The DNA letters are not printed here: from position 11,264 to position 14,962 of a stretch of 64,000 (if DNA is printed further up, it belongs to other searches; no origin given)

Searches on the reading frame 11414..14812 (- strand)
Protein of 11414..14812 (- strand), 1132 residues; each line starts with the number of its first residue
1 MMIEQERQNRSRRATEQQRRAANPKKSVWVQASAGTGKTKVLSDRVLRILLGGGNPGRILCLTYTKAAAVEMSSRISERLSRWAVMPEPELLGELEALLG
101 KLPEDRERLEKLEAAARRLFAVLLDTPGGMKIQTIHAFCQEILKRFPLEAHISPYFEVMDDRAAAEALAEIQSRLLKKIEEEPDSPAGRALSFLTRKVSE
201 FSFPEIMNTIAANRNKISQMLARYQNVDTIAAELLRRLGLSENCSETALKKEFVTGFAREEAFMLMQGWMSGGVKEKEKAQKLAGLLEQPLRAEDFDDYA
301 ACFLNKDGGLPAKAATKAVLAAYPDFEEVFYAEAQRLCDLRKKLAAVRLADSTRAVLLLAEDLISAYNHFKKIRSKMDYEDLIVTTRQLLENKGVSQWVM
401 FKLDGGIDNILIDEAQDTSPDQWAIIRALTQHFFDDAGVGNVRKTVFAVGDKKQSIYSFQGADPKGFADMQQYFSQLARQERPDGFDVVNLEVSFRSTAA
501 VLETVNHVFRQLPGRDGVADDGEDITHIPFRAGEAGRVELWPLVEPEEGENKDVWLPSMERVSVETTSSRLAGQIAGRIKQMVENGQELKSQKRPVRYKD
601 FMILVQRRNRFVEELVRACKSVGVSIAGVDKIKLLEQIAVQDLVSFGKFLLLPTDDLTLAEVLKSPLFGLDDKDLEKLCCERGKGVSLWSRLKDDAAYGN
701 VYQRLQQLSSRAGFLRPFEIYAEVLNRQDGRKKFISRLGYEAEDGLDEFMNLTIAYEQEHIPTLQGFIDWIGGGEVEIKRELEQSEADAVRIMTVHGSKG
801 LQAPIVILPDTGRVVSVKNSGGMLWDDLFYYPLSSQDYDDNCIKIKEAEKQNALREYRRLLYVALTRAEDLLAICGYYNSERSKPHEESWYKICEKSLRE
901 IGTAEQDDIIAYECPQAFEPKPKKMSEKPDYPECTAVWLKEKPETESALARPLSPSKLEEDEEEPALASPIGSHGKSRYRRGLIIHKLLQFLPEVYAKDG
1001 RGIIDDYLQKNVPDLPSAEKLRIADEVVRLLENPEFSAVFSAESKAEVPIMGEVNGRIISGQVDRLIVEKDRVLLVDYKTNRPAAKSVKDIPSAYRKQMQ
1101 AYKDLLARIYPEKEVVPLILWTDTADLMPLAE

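Call 12: search_protein_families(library=pfam, proteins=[window:11414-14812:-], max_evalue=0.00001)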
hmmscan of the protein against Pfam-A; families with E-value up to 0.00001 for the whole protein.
window:11414-14812:- (1132 aa): 5 families
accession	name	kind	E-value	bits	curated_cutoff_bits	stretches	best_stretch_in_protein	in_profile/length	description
PF00580.27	UvrD-helicase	-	4.8e-50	171.2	23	1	16-474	4-270/271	UvrD/REP helicase N-terminal domain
PF13361.12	UvrD_C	-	3.8e-18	66.5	25.6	1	490-874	2-345/350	UvrD-like helicase C-terminal domain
PF13245.12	AAA_19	-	1.4e-12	48.3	25.1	0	22-79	8-64/134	AAA domain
PF13538.12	UvrD_C_2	-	9.5e-10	38.6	27.4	0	854-874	31-51/52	UvrD-like helicase C-terminal domain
PF12705.13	PDDEXK_1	-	2.3e-09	38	22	1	977-1113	34-178/247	PD-(D/E)XK nuclease superfamily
